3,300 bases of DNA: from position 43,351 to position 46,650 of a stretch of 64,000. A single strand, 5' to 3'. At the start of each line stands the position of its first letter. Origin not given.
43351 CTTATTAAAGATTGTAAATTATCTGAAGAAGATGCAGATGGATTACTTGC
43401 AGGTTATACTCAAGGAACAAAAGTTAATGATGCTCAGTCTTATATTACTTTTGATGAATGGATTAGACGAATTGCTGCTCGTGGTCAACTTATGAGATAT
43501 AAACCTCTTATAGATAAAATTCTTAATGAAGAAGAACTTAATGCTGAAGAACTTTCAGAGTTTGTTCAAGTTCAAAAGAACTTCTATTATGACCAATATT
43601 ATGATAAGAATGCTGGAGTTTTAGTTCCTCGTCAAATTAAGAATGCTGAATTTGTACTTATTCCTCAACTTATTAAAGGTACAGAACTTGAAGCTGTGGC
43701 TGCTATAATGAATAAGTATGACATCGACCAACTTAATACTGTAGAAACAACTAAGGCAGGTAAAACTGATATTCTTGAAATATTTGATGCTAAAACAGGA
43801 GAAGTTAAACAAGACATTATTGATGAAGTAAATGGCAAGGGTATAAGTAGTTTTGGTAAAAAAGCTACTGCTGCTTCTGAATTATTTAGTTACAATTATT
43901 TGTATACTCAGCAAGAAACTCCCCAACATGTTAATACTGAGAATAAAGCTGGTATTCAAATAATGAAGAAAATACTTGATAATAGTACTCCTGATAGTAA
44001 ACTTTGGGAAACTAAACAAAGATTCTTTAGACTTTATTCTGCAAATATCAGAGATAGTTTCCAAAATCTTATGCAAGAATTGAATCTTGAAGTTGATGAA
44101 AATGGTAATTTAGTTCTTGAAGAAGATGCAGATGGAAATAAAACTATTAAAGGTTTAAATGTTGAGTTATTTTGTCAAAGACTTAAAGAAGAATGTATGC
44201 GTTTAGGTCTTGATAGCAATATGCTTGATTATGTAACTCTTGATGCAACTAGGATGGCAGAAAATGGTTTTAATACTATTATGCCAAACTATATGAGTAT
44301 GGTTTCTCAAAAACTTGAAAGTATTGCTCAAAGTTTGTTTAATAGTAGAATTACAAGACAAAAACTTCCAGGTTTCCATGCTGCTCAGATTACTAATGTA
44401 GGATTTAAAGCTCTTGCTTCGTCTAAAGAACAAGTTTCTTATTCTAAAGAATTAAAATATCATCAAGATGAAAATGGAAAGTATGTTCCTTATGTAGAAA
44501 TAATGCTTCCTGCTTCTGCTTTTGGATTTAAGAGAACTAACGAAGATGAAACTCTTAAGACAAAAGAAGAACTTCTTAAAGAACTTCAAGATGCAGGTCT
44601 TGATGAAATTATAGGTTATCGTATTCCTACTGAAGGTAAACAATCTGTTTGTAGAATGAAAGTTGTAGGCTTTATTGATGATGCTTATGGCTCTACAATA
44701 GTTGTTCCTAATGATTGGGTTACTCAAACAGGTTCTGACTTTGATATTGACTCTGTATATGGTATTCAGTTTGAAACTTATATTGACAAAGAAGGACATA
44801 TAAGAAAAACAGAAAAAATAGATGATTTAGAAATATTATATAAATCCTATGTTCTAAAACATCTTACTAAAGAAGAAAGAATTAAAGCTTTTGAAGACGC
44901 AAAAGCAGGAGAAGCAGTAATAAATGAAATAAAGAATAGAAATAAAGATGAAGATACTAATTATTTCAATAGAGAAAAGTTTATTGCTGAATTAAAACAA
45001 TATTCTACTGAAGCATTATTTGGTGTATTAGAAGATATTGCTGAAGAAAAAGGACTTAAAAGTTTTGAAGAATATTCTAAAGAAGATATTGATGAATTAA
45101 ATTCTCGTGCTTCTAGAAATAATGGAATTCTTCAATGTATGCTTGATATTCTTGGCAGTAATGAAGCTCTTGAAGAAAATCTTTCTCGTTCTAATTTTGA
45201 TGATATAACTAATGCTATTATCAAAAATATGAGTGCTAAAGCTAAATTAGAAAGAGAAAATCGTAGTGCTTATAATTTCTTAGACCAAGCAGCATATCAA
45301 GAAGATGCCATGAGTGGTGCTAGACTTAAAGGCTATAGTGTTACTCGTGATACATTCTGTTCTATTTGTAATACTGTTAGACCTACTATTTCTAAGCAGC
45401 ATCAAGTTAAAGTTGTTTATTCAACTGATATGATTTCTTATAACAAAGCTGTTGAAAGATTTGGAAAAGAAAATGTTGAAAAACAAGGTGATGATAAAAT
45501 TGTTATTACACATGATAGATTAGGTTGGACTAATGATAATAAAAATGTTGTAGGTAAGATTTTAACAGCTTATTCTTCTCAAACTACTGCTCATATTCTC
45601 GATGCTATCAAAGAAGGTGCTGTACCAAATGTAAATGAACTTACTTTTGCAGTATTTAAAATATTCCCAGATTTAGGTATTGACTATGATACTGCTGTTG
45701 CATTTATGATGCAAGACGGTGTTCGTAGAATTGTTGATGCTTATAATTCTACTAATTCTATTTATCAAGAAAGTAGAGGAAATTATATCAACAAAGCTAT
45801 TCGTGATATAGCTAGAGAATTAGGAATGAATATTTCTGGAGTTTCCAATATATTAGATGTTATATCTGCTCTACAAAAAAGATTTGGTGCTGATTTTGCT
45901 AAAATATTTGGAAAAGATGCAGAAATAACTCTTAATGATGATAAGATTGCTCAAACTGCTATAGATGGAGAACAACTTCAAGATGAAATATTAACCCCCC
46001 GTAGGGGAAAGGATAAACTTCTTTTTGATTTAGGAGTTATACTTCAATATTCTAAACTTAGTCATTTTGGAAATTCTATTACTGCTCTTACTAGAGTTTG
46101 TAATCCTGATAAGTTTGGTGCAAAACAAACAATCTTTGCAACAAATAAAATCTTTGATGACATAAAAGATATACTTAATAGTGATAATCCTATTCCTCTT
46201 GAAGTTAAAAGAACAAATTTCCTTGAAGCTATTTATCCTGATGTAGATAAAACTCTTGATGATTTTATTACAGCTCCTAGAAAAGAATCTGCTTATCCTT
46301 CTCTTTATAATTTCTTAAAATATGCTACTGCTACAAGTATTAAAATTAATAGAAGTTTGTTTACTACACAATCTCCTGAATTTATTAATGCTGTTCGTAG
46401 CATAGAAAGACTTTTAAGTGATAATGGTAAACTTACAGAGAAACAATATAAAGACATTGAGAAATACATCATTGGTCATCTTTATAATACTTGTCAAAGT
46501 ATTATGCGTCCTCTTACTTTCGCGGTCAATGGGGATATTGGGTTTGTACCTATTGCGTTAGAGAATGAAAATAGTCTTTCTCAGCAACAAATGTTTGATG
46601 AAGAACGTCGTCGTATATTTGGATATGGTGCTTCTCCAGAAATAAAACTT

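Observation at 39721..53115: Single 4464-aa ORF with a DFDID catalytic triad: fused giant virion RNA polymerase candidate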

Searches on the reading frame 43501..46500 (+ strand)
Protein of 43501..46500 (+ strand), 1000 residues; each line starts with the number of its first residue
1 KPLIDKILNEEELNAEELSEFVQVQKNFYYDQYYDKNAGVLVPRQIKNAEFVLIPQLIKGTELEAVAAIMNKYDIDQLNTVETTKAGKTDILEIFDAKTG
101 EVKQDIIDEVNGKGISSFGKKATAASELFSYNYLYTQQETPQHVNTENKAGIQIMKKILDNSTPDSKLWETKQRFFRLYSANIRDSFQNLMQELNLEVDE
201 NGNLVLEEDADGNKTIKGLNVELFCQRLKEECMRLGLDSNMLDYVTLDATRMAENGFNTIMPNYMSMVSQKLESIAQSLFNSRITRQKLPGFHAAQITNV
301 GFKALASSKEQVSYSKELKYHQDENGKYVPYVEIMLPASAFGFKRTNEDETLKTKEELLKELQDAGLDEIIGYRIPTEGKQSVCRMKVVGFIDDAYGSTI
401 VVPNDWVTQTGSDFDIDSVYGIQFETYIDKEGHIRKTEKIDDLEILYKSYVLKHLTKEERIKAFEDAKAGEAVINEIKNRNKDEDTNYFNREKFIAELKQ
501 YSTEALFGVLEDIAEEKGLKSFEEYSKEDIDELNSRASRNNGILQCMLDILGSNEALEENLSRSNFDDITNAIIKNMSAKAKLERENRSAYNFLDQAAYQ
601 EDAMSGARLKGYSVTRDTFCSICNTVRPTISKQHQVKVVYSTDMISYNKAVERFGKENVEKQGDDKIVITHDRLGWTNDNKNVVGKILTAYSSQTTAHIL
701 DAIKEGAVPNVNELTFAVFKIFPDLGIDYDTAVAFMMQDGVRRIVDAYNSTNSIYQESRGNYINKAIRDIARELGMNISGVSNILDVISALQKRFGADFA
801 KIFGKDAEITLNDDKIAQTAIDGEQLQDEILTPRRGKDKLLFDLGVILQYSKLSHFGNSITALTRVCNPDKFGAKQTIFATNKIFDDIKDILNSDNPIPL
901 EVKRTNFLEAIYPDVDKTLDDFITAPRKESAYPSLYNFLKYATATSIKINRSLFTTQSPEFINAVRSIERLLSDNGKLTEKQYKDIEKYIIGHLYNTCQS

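Call 12: search_dna_similar(query=window:43501-46500:+, collection=phages, mode=protein, max_rows=30, max_evalue=0.001)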
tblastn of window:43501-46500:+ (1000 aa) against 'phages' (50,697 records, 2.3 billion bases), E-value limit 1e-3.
Records with a match: 141; places in all: 141; records where one place covers at least 80% of the query: 29.
Best place of each record, by identity: <60% 141.
By first word of the organism name: uncultured 52; Bacteroides 32; Flavobacterium 29; CrAssphage 7; Bacteriophage 6; crAssphage 2; Caudoviricetes 2; Dulem 2; Cellulophaga 2; IAS 2; and 5 more.
By host as written in the record: - 68; Bacteroides intestinalis DSM 108646 25; Flavobacterium psychrophilum 950106-1/1 12; Bacteroides cellulosilyticus 4; Homo sapiens 3; Flavobacterium psychrophilum 020612-2/1 3; Flavobacterium psychrophilum strain FPS-D10 3; Bacteroides xylanisolvens APCS1/XY 2; and 15 more.
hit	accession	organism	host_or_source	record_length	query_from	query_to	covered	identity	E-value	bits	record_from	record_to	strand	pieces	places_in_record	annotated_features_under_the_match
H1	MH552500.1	crAssphage sp. isolate ctcc615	mouse tissue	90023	21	995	92%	56.2%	9e-151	994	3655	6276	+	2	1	hypothetical protein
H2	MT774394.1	uncultured phage cr271_1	pig feces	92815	21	1000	98%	52.1%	0e+0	975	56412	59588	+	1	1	nuclear pore complex-like protein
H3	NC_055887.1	uncultured phage cr271_1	pig feces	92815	21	1000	98%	52.1%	0e+0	975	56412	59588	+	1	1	nuclear pore complex-like protein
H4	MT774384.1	uncultured phage cr8_1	human feces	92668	21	995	98%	47.0%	0e+0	832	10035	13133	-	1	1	nuclear pore complex-like protein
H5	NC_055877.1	uncultured phage cr8_1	human feces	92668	21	995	98%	47.0%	0e+0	832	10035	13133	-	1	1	nuclear pore complex-like protein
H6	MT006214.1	CrAssphage LMMB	human gut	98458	22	994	97%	39.7%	0e+0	620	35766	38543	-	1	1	RNAP catalytic subunit/RNAP subunit fusion protein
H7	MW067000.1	CrAssphage sp. C0521BD4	stool sample from an infant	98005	22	994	97%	39.7%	0e+0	619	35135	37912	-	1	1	putative RNAP subunit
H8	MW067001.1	CrAssphage sp. C0521BW15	stool sample from an infant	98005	22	994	97%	39.7%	0e+0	619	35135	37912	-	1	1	putative RNAP subunit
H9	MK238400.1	CrAssphage ZA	Homo sapiens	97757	22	994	97%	39.6%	0e+0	620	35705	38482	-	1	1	putative RNAP subunit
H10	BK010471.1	Carjivirus communis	bacterium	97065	22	994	97%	39.4%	0e+0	612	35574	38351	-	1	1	KP06_gp44: putative RNAP catalytic subunit fused to unknown RNAP subunit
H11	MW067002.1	CrAssphage sp. C0526BW15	stool sample from an infant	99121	22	994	97%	39.3%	0e+0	613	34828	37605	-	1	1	putative RNAP subunit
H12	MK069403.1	CrAssphage sp. O-152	fecal sample from Mexican boy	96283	22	994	97%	39.2%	0e+0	614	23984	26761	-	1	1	record has no annotation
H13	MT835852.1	Bacteriophage sp.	human fecal samples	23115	22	994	97%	39.2%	0e+0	614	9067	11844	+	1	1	record has no annotation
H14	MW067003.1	CrAssphage sp. C0531BW4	stool sample from an infant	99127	22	994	97%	39.1%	0e+0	613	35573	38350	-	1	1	putative RNAP subunit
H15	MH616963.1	crAssphage sp. isolate ctbg_1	house mouse tissue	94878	21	998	98%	38.8%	2e-180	588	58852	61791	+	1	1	putative RNAP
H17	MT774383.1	uncultured phage cr11_1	human feces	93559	22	995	91%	38.4%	6e-87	564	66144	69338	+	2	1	hypothetical protein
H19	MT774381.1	uncultured phage cr3_1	human feces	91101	21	1000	98%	35.4%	8e-145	484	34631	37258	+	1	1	hypothetical protein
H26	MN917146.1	Bacteroides phage crAss002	Bacteroides xylanisolvens APCS1/XY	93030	22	961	88%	36.0%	2e-80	490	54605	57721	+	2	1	putative RNAP catalytic subunit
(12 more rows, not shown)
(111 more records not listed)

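Call 14: get_annotated_region(hit=H2, flank=14000)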
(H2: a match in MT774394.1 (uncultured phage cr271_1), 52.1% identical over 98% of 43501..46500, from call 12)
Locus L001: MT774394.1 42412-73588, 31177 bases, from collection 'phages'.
description: Uncultured phage cr271_1, complete genome.
organism: uncultured phage cr271_1 (NCBI taxid 2772078)
taxonomy: Viruses; Duplodnaviria; Heunggongvirae; Uroviricota; Caudoviricetes; Crassvirales; Intestiviridae; Obtuvirinae; Hacihdavirus; Hacihdavirus animalis
host: -; source: pig feces; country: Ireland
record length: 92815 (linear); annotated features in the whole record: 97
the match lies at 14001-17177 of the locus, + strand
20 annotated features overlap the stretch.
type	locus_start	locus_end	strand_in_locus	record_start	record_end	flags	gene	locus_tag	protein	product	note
CDS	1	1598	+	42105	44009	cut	-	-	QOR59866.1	hypothetical protein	gp_64691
CDS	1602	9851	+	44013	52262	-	-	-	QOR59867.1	hypothetical protein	gp_64692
CDS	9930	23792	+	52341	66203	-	-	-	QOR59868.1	nuclear pore complex-like protein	gp_64693; similar to nuclear pore complex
CDS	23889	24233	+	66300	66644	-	-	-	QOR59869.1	hypothetical protein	gp_64694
tRNA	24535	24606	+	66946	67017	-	-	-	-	tRNA-Gln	-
CDS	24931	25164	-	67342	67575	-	-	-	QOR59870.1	hypothetical protein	gp_64696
CDS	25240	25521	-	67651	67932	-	-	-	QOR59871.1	hypothetical protein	gp_64697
CDS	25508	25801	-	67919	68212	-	-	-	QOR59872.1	hypothetical protein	gp_64698; VOG0686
CDS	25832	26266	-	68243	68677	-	-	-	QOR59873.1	hypothetical protein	gp_64699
CDS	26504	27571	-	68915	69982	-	-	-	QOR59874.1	hypothetical protein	gp_64700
CDS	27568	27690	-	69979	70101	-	-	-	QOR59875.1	hypothetical protein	gp_64701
CDS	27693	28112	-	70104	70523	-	-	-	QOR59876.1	deoxycytidylate deaminase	gp_64702; deoxycytidylate deaminase [Cyanophage S-TIM5]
CDS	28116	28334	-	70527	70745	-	-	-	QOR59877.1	hypothetical protein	gp_64703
CDS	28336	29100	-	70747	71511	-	-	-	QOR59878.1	host-nuclease inhibitor protein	gp_64704; host-nuclease inhibitor protein Gam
CDS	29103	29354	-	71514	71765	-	-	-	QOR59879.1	hypothetical protein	gp_64705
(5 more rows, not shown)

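Call 15: get_annotated_region(hit=H10, flank=14000)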
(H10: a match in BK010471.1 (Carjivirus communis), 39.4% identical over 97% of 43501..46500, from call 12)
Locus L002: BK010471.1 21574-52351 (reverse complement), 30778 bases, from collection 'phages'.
description: MAG TPA_asm: Carjivirus communis, complete genome.
organism: Carjivirus communis (NCBI taxid 2955582)
taxonomy: Viruses; Duplodnaviria; Heunggongvirae; Uroviricota; Caudoviricetes; Crassvirales; Intestiviridae; Crudevirinae; Carjivirus
host: bacterium; source: -; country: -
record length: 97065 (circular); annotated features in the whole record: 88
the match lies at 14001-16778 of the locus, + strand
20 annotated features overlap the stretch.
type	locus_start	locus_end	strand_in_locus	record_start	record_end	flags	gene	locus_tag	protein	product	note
CDS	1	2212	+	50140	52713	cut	KP06_gp47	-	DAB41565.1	hypothetical protein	-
CDS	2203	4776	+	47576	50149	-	KP06_gp46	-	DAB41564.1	hypothetical protein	-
CDS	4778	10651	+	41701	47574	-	KP06_gp45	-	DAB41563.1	putative RNAP associated protein fused to zincin protease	-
CDS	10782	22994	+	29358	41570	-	KP06_gp44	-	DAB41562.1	putative RNAP catalytic subunit fused to unknown RNAP subunit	-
CDS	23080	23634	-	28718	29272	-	KP06_gp43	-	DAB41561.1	putative plasmid replication initiation protein RepL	-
CDS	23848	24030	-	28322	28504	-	KP06_gp42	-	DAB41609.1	hypothetical protein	-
CDS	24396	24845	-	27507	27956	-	KP06_gp41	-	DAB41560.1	putative phage protein of N4_gp49/Sf6_gp66 (pfam13876) family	-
CDS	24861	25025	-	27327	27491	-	KP06_gp40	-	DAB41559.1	hypothetical protein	-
CDS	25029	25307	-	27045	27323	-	KP06_gp39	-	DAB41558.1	putative thioredoxin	-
CDS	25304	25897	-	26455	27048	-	KP06_gp38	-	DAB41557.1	hypothetical protein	-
CDS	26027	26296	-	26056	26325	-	KP06_gp37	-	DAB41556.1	putative truncated thioredoxin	-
CDS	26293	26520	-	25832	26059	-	KP06_gp36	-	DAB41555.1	putative uncharacterized DUF1653 family protein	-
CDS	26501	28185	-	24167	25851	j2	KP06_gp34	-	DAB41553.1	putative Dut dUTPase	contains intron insertion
CDS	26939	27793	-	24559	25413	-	KP06_gp35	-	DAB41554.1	putative intron-encoded HNH endonuclease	-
CDS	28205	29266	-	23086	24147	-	KP06_gp33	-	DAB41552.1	putative phage/plasmid-related protein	-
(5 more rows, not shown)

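Call 43: get_annotated_region(hit=H4, flank=9000)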
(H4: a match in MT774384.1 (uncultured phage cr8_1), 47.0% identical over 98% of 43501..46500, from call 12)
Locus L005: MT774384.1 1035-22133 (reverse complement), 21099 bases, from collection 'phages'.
description: Uncultured phage cr8_1, complete genome.
organism: uncultured phage cr8_1 (NCBI taxid 2772068)
taxonomy: Viruses; Duplodnaviria; Heunggongvirae; Uroviricota; Caudoviricetes; Crassvirales; Intestiviridae; Obtuvirinae; Fohxhuevirus; Fohxhuevirus gastrointestinalis
host: -; source: human feces; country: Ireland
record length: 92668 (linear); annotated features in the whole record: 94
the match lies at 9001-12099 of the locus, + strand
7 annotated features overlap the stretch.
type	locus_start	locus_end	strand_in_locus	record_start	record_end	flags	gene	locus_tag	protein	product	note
CDS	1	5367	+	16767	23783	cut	-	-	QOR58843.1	hypothetical protein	gp_19918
CDS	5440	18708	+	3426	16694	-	-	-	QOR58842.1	nuclear pore complex-like protein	gp_19917; similar to nuclear pore complex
tRNA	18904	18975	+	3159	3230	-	-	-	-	tRNA-Gln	-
CDS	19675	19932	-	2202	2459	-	-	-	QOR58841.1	hypothetical protein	gp_19915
CDS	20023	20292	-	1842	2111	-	-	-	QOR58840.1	thioredoxin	gp_19914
CDS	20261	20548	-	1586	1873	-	-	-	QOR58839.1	hypothetical protein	gp_19913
CDS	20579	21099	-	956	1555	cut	-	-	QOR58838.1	dUTPase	gp_19912; Dut dUTPase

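Call 44: get_annotated_region(hit=H15, flank=9000)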
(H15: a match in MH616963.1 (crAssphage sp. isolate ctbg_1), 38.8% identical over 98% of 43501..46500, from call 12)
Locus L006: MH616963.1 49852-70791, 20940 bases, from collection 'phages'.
description: MAG: CrAssphage sp. isolate ctbg_1, complete genome.
organism: crAssphage sp. isolate ctbg_1 (NCBI taxid 2989854)
taxonomy: Viruses; Duplodnaviria; Heunggongvirae; Uroviricota; Caudoviricetes; Crassvirales; Intestiviridae; Crudevirinae; Whopevirus; Whopevirus animalis
host: -; source: house mouse tissue; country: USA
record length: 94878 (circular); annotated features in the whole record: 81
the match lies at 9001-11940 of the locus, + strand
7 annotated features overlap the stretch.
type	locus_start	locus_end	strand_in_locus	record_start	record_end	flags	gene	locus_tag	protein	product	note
CDS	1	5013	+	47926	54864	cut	-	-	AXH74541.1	putative RNAP associated protein fused to zincin protease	-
CDS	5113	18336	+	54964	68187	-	-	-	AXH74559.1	putative RNAP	-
CDS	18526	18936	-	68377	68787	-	-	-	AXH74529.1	hypothetical protein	-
CDS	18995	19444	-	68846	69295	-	-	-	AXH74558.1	dUTPase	-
CDS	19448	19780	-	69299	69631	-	-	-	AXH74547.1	putative Zincin superfamily protease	-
CDS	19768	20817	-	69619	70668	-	-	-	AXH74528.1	hypothetical protein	Phage/plasmid-related protein TIGR03299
CDS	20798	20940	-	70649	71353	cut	-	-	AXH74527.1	hypothetical protein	No HHBLITS hits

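Call 45: get_annotated_region(hit=H17, flank=9000)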
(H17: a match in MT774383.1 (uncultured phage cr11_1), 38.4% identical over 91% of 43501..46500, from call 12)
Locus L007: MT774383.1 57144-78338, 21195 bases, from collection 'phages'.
description: Uncultured phage cr11_1, complete genome.
organism: uncultured phage cr11_1 (NCBI taxid 2772067)
taxonomy: Viruses; Duplodnaviria; Heunggongvirae; Uroviricota; Caudoviricetes; Crassvirales; Intestiviridae; Crudevirinae; Delmidovirus; Delmidovirus splanchnicus
host: -; source: human feces; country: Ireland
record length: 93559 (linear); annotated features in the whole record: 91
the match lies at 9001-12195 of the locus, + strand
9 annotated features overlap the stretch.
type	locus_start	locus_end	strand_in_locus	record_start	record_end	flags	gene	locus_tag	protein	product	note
CDS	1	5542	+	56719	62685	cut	-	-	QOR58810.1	putative RNAP associated protein fused to zincin protease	gp_19884; putative RNAP associated protein fused to zincin protease [crAssphage_NC_024711]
CDS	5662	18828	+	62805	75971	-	-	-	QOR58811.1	hypothetical protein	gp_19885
CDS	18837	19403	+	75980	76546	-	-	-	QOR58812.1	hypothetical protein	gp_19886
CDS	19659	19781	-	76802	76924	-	-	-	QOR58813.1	hypothetical protein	gp_19887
CDS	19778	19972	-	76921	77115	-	-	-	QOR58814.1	hypothetical protein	gp_19888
CDS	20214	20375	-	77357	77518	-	-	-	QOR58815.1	hypothetical protein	gp_19889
CDS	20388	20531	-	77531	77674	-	-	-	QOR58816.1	hypothetical protein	gp_19890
CDS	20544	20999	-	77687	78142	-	-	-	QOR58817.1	hypothetical protein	gp_19891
CDS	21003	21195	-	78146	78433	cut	-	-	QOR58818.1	hypothetical protein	gp_19892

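Call 46: get_annotated_region(hit=H19, flank=9000)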
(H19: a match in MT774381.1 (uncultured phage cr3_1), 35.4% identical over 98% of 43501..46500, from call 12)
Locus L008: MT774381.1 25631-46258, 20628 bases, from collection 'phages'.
description: Uncultured phage cr3_1, complete genome.
organism: uncultured phage cr3_1 (NCBI taxid 2772065)
taxonomy: Viruses; Duplodnaviria; Heunggongvirae; Uroviricota; Caudoviricetes; Crassvirales; Intestiviridae; Crudevirinae; Diorhovirus; Diorhovirus intestinalis
host: -; source: human feces; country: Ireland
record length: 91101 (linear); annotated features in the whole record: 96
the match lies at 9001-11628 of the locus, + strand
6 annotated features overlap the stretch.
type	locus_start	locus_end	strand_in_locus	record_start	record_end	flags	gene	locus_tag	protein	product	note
CDS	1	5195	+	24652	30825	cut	-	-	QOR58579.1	hypothetical protein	gp_19562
CDS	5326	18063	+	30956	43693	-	-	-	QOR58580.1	hypothetical protein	gp_19563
CDS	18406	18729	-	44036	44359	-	-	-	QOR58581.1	hypothetical protein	gp_19564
CDS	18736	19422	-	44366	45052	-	-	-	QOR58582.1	dUTPase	gp_19565; Dut dUTPase; VOG0085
CDS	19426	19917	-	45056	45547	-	-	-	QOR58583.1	hypothetical protein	gp_19566; phage protein of N4_gp49/Sf6_gp66 (pfam13876) family [crAssphage_NC_024711]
CDS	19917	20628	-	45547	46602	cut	-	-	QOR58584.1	hypothetical protein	gp_19567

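Call 47: get_annotated_region(hit=H26, flank=9000)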
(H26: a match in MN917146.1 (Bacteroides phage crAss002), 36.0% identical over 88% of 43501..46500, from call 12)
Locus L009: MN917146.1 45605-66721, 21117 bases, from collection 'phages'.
description: Bacteroides phage crAss002, complete genome.
organism: Bacteroides phage crAss002 (NCBI taxid 2709317)
taxonomy: Viruses; Duplodnaviria; Heunggongvirae; Uroviricota; Caudoviricetes; Crassvirales; Intestiviridae; Churivirinae; Jahgtovirus; Jahgtovirus secundus
host: Bacteroides xylanisolvens APCS1/XY; source: human feces; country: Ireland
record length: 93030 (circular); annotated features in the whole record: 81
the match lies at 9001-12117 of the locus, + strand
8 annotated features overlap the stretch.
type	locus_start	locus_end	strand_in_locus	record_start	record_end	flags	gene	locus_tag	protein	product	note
CDS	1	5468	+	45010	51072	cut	-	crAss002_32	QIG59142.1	putative RNAP catalytic subunit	gp_32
CDS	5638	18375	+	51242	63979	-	-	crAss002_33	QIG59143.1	putative RNAP catalytic subunit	gp_33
CDS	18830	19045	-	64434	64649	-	-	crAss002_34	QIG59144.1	hypothetical protein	gp_34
CDS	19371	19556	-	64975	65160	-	-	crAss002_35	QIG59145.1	hypothetical protein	gp_35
CDS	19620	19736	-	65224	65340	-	-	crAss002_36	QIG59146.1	hypothetical protein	gp_36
CDS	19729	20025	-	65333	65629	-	-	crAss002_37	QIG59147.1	hypothetical protein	gp_37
CDS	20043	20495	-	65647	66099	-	-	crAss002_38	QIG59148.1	hypothetical protein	gp_38; phage gp49_66 protein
CDS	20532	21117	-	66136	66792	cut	-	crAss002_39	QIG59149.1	deoxyuridine triphosphatase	gp_39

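Call 82: find_related_loci(query=window:43501-46500:+, collection=viral_contigs, flank=10000)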
Query window:43501-46500:+ (1000 aa) in viral_contigs; peptide patterns used: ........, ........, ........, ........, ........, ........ (x = any residue, [..] = any of these).
28 stretches matched a pattern; 20 encode a relative of the query (tblastn E <= 1e-3); 20 distinct loci.
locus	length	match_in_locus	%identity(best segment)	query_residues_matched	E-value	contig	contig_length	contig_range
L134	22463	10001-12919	51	2-995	0e+0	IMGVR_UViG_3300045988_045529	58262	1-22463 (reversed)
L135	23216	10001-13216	47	2-996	0e+0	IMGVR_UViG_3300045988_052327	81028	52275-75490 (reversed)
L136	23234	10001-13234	46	2-996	0e+0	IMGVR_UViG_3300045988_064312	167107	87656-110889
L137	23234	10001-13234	47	2-996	0e+0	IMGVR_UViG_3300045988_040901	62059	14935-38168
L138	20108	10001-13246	46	2-996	0e+0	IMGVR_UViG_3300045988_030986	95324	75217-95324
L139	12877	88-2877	48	2-998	0e+0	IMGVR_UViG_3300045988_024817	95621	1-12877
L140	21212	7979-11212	47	2-996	0e+0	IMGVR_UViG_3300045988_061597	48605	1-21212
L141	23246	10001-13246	46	2-996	0e+0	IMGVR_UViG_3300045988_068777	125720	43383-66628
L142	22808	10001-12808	51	2-995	0e+0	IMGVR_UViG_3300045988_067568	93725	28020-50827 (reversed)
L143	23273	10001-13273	46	2-995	5e-169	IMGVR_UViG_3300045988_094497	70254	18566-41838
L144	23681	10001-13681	42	2-996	5e-168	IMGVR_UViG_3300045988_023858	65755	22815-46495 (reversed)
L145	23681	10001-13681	41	2-996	8e-166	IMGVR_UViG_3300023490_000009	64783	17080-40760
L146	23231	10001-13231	57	2-995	8e-162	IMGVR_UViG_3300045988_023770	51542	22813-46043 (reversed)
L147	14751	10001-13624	42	2-995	6e-157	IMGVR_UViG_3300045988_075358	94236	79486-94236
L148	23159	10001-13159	47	2-995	0e+0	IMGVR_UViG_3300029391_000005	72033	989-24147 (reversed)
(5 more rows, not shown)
